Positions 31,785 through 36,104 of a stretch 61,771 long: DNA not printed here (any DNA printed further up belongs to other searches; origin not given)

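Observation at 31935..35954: Three-in-one replicase: SF3 helicase, AEP primase and exonuclease-proficient PolB in a single 1339-aa ORF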

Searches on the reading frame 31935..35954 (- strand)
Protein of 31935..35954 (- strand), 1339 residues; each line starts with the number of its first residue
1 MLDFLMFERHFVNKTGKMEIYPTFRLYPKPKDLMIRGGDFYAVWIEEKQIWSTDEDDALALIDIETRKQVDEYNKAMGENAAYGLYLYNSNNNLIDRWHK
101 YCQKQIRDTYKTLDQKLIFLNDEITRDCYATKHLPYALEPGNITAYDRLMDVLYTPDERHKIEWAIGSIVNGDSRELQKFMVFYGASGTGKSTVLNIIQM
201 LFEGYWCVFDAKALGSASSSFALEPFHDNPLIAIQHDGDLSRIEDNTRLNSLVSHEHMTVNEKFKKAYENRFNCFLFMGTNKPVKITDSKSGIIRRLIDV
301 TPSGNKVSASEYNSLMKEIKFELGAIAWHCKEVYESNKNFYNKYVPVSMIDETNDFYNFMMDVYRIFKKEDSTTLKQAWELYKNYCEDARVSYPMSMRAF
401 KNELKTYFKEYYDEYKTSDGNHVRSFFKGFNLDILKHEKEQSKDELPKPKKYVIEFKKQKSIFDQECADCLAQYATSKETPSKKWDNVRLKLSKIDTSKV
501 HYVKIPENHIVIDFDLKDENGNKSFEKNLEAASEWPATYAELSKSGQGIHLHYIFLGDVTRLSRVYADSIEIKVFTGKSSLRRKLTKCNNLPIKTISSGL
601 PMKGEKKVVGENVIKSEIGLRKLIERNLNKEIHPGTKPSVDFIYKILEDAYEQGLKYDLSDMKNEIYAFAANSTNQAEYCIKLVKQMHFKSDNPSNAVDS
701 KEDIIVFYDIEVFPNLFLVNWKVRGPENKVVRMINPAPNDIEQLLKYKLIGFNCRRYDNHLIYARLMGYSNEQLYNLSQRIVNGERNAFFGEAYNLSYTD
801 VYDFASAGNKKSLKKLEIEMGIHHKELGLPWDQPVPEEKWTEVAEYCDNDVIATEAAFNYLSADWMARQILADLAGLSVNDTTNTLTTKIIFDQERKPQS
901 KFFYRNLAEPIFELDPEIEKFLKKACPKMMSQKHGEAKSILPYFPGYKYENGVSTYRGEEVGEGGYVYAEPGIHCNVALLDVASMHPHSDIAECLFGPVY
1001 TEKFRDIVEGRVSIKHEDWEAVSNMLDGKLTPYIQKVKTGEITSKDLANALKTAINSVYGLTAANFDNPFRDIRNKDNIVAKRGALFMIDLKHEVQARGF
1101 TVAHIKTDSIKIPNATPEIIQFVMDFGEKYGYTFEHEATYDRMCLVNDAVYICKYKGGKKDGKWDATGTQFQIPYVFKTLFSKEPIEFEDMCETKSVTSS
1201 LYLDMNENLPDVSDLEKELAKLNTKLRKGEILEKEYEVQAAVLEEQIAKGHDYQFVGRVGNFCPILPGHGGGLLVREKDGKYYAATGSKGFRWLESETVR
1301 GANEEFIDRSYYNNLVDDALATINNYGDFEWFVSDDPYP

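Call 3: search_protein_families(library=pfam, proteins=[window:31935-35954:-], max_evalue=1)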
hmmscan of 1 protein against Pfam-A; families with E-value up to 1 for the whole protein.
window:31935-35954:- (1339 aa): 9 families
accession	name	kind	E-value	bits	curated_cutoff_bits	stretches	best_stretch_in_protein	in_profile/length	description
PF19263.5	DUF5906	-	8.4e-14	52.6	27.6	1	183-296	1-114/114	Family of unknown function (DUF5906)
PF13304.12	AAA_21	-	0.00065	20.3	27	1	180-202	1-23/304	AAA domain, putative AbiEii toxin, Type IV TA system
PF05120.17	GvpG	-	0.00087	19.8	30.6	1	1207-1247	25-65/67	Gas vesicle protein G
PF03288.22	Pox_D5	-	0.0019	19.1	21.4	1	355-422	8-71/86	Poxvirus D5 protein-like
PF03193.22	RsgA_GTPase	-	0.013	15.7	30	1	178-199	106-127/174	RsgA GTPase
PF13401.12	AAA_22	-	0.045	14.5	27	1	177-202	4-29/130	AAA domain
PF00005.33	ABC_tran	-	0.064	14.3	25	1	180-202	13-35/137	ABC transporter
PF13521.12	AAA_28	-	0.096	13.3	27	1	181-201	2-22/164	AAA domain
PF13555.12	AAA_29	-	0.15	12.3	27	1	181-202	25-46/61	P-loop containing region of AAA domain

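Call 4: search_protein_families(library=phrogs, proteins=[window:31935-35954:-], max_evalue=0.01)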
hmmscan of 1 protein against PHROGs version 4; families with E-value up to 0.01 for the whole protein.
window:31935-35954:- (1339 aa): 10 families
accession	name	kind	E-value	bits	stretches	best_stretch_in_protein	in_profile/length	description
phrog_4210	-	DNA, RNA and nucleotide metabolism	0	1932.8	1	2-1337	1-1289/1304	DNA polymerase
phrog_1252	-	DNA, RNA and nucleotide metabolism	1.7e-43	150.1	1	691-1145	42-497/663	DNA polymerase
phrog_1829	-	DNA, RNA and nucleotide metabolism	5.8e-23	81.9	1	160-435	487-758/772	DNA primase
phrog_864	-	DNA, RNA and nucleotide metabolism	8.8e-22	78.4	1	43-438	231-631/1064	DNA primase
phrog_1156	-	DNA, RNA and nucleotide metabolism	1.5e-20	74.4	1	124-441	502-831/855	DNA primase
phrog_7601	-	unknown function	7.4e-18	65.9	1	174-420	16-263/289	-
phrog_6088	-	DNA, RNA and nucleotide metabolism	2.3e-12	47.2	1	165-409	494-746/772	DNA primase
phrog_3022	-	DNA, RNA and nucleotide metabolism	0.00035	20.1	1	505-572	82-147/788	DNA primase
phrog_2249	-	DNA, RNA and nucleotide metabolism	0.00074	19.3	1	180-411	528-763/802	DNA primase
phrog_13901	-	DNA, RNA and nucleotide metabolism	0.0096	16.1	0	508-559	83-132/341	DNA primase/helicase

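Call 5: search_solved_structures(query=window:31935-35954:-, max_evalue=1, show_alignments=3)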
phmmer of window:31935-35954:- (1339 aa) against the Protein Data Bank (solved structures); distinct sequences matched with E-value up to 1: 0.

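Call 6: search_dna_similar(query=window:31935-35954:-, collection=phages, mode=protein, max_rows=40)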
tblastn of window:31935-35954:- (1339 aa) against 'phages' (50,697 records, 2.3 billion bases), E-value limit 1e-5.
Records with a match: 376; places in all: 376; records where one place covers at least 80% of the query: 252.
Best place of each record, by identity: <60% 376.
By first word of the organism name: Enterococcus 96; Arthrobacter 95; Gordonia 55; Streptomyces 54; Lactococcus 13; Siphovirus 12; Enterobacteria 8; Curtobacterium 7; Escherichia 6; Bacteriophage 4; and 14 more.
By host as written in the record: Arthrobacter sp. ATCC 21022 62; Gordonia rubripertincta NRRL B-16540 36; Enterococcus faecalis 35; Streptomyces griseus ATCC 10137 18; Gordonia terrae 3612 15; Arthrobacter globiformis B-2979 15; Streptomyces scabiei RL-34 14; - 13; and 78 more.
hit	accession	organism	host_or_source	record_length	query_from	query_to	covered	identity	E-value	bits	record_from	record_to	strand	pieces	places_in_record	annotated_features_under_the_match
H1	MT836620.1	Bacteriophage sp.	human fecal samples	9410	1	1300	97%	57.9%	0e+0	1523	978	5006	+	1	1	record has no annotation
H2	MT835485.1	Bacteriophage sp.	human fecal samples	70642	1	1338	100%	55.8%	0e+0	1489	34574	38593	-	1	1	record has no annotation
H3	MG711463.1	Faecalibacterium phage FP_oengus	Faecalibacterium prausnitzii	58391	1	1336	100%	55.5%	0e+0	1464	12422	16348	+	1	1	helicase/polymerase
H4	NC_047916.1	Faecalibacterium phage FP_oengus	Faecalibacterium prausnitzii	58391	1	1336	100%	55.5%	0e+0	1464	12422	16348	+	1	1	DNA polymerase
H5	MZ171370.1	Gordonia phage Roney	Gordonia terrae 3612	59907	14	1336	99%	50.6%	0e+0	1278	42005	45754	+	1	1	62: DNA primase/polymerase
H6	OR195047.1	Gordonia phage Artorias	Gordonia rubripertincta NRRL B-16540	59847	14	1336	99%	50.6%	0e+0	1277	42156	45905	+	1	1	62: DNA primase/polymerase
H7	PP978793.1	Gordonia phage FortCran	Gordonia rubripertincta NRRL B-16540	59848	14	1336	99%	50.6%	0e+0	1277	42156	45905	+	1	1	62: DNA primase/polymerase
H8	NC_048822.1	Gordonia phage Avazak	Gordonia rubripertincta NRRL B-16540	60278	14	1336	99%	50.6%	0e+0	1276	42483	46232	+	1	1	63: DNA polymerase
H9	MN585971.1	Gordonia phage Avazak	Gordonia rubripertincta NRRL B-16540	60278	14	1336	99%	50.6%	0e+0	1276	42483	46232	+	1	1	63: DNA primase/polymerase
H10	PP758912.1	Gordonia phage Petito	Gordonia rubripertincta NRRL B-16540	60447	14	1336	99%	50.6%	0e+0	1276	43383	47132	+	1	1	64: DNA primase/polymerase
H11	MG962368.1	Gordonia phage Gravy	Gordonia terrae 3612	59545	14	1336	99%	50.6%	0e+0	1276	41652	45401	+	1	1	61: DNA primase/polymerase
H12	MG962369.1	Gordonia phage Kerry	Gordonia terrae 3612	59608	14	1336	99%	50.6%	0e+0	1276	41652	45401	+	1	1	61: DNA primase/polymerase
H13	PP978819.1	Gordonia phage Capybara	Gordonia terrae 3612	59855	14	1336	99%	50.6%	0e+0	1276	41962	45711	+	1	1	62: DNA primase/polymerase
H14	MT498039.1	Gordonia phage Gill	Gordonia terrae 3612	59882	14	1336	99%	50.6%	0e+0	1276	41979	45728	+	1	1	62: DNA primase/polymerase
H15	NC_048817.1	Gordonia phage Tanis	Gordonia terrae 3612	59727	14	1336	99%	50.6%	0e+0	1276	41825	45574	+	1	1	62: DNA polymerase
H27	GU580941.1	Rhodococcus phage ReqiPepy6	Rhodococcus equi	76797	14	1329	98%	50.1%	0e+0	1256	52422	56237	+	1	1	gp072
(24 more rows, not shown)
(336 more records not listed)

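Call 8: find_homologous_proteins(query=window:31935-35954:-, max_evalue=1e-10)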
Query window:31935-35954:- (1339 aa): 8000 proteins with E <= 1e-10 among 8000 candidates; the best 120 are listed.
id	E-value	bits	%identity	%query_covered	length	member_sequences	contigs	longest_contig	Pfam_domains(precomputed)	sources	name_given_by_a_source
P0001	0.0e+0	3124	100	100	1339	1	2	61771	PF19263.6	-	-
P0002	0.0e+0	3112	100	100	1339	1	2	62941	PF19263.6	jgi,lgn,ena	-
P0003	0.0e+0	3110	99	100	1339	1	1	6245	PF19263.6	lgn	-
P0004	0.0e+0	3108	99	100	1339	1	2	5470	PF19263.6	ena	-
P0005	0.0e+0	3108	99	100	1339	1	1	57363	PF19263.6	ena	-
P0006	0.0e+0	3107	99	100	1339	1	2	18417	PF19263.6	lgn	-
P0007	0.0e+0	3107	99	100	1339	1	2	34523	PF19263.6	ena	-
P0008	0.0e+0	3106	99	100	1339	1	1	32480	PF19263.6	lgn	-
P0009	0.0e+0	3105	99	100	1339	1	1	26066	PF19263.6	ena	-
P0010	0.0e+0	3105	99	100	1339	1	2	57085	PF19263.6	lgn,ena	-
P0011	0.0e+0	3105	99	100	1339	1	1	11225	PF19263.6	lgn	-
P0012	0.0e+0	3103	99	100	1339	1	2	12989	PF19263.6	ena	-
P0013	0.0e+0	3103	99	100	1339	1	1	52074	PF19263.6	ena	-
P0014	0.0e+0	3102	99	100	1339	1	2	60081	PF19263.6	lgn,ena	-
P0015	0.0e+0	3101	99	100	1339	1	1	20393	PF19263.6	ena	-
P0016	0.0e+0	3099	99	100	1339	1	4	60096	PF19263.6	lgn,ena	-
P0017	0.0e+0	3097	99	100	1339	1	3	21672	PF19263.6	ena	-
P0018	0.0e+0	3094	99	100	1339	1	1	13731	PF19263.6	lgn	-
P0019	0.0e+0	3077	98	100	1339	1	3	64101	PF19263.6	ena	-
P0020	0.0e+0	3071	98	100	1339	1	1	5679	PF19263.6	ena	-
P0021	0.0e+0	3071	98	100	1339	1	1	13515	PF19263.6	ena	-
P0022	0.0e+0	3070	98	100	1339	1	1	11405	PF19263.6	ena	-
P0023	0.0e+0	3070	98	100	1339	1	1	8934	PF19263.6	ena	-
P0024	0.0e+0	3067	98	100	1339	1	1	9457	PF19263.6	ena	-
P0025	0.0e+0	3064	98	100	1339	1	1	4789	PF19263.6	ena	-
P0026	0.0e+0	3057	98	100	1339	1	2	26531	PF19263.6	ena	-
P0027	0.0e+0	3050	97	100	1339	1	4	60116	PF19263.6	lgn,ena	-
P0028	0.0e+0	3048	97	100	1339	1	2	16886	PF19263.6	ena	-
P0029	0.0e+0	3046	97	100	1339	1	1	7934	PF19263.6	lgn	-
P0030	0.0e+0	3046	97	100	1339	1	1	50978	PF19263.6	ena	-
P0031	0.0e+0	3046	97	100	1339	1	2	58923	PF19263.6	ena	-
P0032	0.0e+0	3045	97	100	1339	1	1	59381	PF19263.6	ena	-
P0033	0.0e+0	3045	97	100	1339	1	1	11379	PF19263.6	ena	-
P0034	0.0e+0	3044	97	100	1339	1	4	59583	PF19263.6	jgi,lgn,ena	jgi:hypothetical protein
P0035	0.0e+0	3044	97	100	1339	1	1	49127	PF19263.6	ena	-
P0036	0.0e+0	3043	97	100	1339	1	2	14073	PF19263.6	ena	-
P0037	0.0e+0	3043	97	100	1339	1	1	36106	PF19263.6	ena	-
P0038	0.0e+0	3042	97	100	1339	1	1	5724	PF19263.6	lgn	-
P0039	0.0e+0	3042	97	100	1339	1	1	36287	PF19263.6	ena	-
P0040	0.0e+0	3041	97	100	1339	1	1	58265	PF19263.6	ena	-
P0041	0.0e+0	3040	97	100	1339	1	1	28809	PF19263.6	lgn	-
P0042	0.0e+0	3039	97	100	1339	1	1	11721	PF19263.6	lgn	-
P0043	0.0e+0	3038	96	100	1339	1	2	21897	PF19263.6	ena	-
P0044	0.0e+0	3036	97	100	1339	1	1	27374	PF19263.6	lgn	-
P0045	0.0e+0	3035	97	100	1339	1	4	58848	PF19263.6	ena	-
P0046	0.0e+0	3033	97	100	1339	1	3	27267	PF19263.6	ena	-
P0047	0.0e+0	3026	96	100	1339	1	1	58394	PF19263.6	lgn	-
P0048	0.0e+0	3010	96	100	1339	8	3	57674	PF19263.6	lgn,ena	-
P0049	0.0e+0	2984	95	100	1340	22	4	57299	PF19263.6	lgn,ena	-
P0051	0.0e+0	2891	91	100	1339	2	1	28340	PF19263.6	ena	-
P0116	0.0e+0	2421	76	100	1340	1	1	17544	PF19263.6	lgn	-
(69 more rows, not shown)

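Call 10: search_protein_families(library=ncbifam, proteins=[window:31935-35954:-], max_evalue=1)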
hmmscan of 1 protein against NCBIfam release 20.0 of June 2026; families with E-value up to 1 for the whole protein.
window:31935-35954:- (1339 aa): 6 families
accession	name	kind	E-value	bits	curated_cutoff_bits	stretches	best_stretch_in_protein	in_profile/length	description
TIGR01613.1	primase_Cterm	subfamily_domain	3.4e-14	52.4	108.7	1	166-397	65-301/304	phage/plasmid primase, P4 family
NF011296.0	PRK14709.1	subfamily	5.9e-05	21.9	613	1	166-435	194-462/469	hypothetical protein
NF047739.1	antiphage_MADS3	equivalog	0.0058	15.8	420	1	175-201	18-44/427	methylation-associated defense system AAA family ATPase MAD3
TIGR03608.1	L_ocin_972_ABC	subfamily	0.015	14.8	254.85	1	179-201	25-47/206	putative bacteriocin export ABC transporter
NF038007.1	ABC_ATP_DarD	equivalog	0.052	13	375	1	179-201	32-54/218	darobactin export ABC transporter ATP-binding protein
NF007601.2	PRK10247.1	equivalog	0.17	11.3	292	1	178-203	27-52/204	iron efflux ABC transporter ATP-binding subunit FetA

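Call 11: search_dna_similar(query=window:31935-35954:-, collection=phages, mode=protein, max_rows=60, rows=spread)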
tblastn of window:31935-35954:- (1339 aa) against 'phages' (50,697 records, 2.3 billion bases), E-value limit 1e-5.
Records with a match: 376; places in all: 376; records where one place covers at least 80% of the query: 252.
Best place of each record, by identity: <60% 376.
By first word of the organism name: Enterococcus 96; Arthrobacter 95; Gordonia 55; Streptomyces 54; Lactococcus 13; Siphovirus 12; Enterobacteria 8; Curtobacterium 7; Escherichia 6; Bacteriophage 4; and 14 more.
By host as written in the record: Arthrobacter sp. ATCC 21022 62; Gordonia rubripertincta NRRL B-16540 36; Enterococcus faecalis 35; Streptomyces griseus ATCC 10137 18; Gordonia terrae 3612 15; Arthrobacter globiformis B-2979 15; Streptomyces scabiei RL-34 14; - 13; and 78 more.
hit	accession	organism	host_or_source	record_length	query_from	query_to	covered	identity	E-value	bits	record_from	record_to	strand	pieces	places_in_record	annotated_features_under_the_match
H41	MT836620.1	Bacteriophage sp.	human fecal samples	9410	1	1300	97%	57.9%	0e+0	1523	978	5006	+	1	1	record has no annotation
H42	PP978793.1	Gordonia phage FortCran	Gordonia rubripertincta NRRL B-16540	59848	14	1336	99%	50.6%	0e+0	1277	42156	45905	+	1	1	62: DNA primase/polymerase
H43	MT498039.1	Gordonia phage Gill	Gordonia terrae 3612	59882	14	1336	99%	50.6%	0e+0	1276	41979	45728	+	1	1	62: DNA primase/polymerase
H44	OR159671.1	Gordonia phage Conley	Gordonia rubripertincta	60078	14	1336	99%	50.5%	0e+0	1274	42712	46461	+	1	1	61: DNA primase/polymerase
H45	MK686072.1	Streptomyces phage RosaAsantewaa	Streptomyces mirabilis NRRL B-2400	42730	14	1333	99%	49.9%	0e+0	1233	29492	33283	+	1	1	39: DNA primase/polymerase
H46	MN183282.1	Arthrobacter phage Qui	Arthrobacter globiformis NRRL B-2979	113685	1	1333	100%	49.4%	0e+0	1234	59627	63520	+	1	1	109: DNA primase/polymerase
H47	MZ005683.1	Gordonia phage Runhaar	Gordonia terrae 3612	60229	16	1329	98%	50.1%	0e+0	1254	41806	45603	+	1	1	61: DNA primase/polymerase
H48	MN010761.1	Gordonia phage Kenosha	Gordonia rubripertincta NRRL B-16540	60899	16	1329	98%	50.1%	0e+0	1252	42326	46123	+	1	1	60: DNA primase/polymerase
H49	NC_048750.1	Gordonia phage Duffington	Gordonia terrae 3612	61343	16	1329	98%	50.0%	0e+0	1254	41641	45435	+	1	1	59: DNA polymerase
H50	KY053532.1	Siphovirus 29632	periodontitis patient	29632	14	1334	99%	49.7%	0e+0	1214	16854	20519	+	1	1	DNA polymerase B region protein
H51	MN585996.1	Gordonia phage Crocheter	Gordonia rubripertincta NRRL B-16540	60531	16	1329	98%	49.8%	0e+0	1244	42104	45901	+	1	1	61: DNA primase/polymerase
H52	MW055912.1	Arthrobacter phage Truckee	Arthrobacter globiformis B-2979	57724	2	1339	100%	48.8%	0e+0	1235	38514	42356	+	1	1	55: DNA primase/polymerase | 56: hypothetical protein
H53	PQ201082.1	Arthrobacter phage Phaby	Arthrobacter globiformis B-2979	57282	14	1334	99%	49.0%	0e+0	1231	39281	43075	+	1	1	59: DNA primase/polymerase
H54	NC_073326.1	Arthrobacter phage Teacup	Arthrobacter sp. ATCC 21022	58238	14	1335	99%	48.9%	0e+0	1226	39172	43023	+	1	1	57: DNA polymerase/primase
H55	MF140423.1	Arthrobacter phage Nightmare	Arthrobacter sp. ATCC 21022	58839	14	1335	99%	48.9%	0e+0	1228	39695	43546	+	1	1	58: DNA primase/polymerase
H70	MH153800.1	Microbacterium phage Camille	Microbacterium foliorum NRRL B-24224 SEA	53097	2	1336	100%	46.6%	0e+0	1137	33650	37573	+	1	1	48: DNA primase/polymerase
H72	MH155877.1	Streptomyces phage Rainydai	Streptomyces scabiei RL-34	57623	1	1333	100%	46.4%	0e+0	1135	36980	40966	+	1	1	57: DNA primase/polymerase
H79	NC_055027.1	Lactococcus phage CHPC971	Lactococcus lactis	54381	13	1328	98%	38.7%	0e+0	838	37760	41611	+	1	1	DNA polymerase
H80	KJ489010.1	Lactococcus phage P078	Lactococcus lactis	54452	20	1328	98%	35.3%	0e+0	752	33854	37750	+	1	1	hypothetical protein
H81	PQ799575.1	Enterococcus phage vB_EfaS_MF-DL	Enterococcus faecium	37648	705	1137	32%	25.8%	2e-11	76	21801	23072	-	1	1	DNA polymerase B-like protein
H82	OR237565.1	Enterococcus phage vB_Efa_VP16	Enterococcus faecalis 11883A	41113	680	1137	34%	23.8%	6e-10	70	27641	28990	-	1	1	hypothetical protein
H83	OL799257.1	Enterococcus phage phiSHEF11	Enterococcus faecalis EF2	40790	705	1137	32%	24.7%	2e-10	72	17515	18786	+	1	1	DNA polymerase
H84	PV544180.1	Enterococcus phage Stockyards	Enterococcus faecalis ATCC 19433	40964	705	1137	32%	24.2%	2e-9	69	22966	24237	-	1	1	DNA polymerase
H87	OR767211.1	Enterococcus phage EF-M80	Enterococcus faecium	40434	705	1137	32%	23.7%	3e-10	71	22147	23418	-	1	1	DNA polymerase B-like protein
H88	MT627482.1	Enterococcus phage vB_EFaS_TV217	Enterococcus faecalis ATCC 29212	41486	705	1137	32%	23.6%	2e-9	69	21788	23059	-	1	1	DNA polymerase B-like protein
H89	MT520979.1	Enterococcus phage vB_EfaS-271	Enterococcus faecalis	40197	705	1137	32%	23.5%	4e-9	68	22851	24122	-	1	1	DNA polymerase B-like protein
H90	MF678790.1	Enterococcus phage phiSHEF5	Enterococcus faecalis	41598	705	1137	32%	23.3%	3e-9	68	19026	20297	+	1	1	hypothetical protein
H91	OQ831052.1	Enterococcus phage SFQ01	Enterococcus faecalis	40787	705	1137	32%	23.3%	9e-9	67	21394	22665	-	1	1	record has no annotation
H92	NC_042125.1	Enterococcus phage LY0322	Enterococcus faecalis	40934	705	1137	32%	23.3%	1e-8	66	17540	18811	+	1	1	DNA polymerase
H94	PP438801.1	Enterococcus phage vB_Efa_ZAT1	Enterococcus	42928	705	1137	32%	23.0%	4e-9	67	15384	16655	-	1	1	DNA polymerase B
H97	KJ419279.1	Enterobacteria phage 9g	Escherichia coli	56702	708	1110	30%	22.9%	3e-6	58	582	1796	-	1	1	DNA polymerase elongation subunit 1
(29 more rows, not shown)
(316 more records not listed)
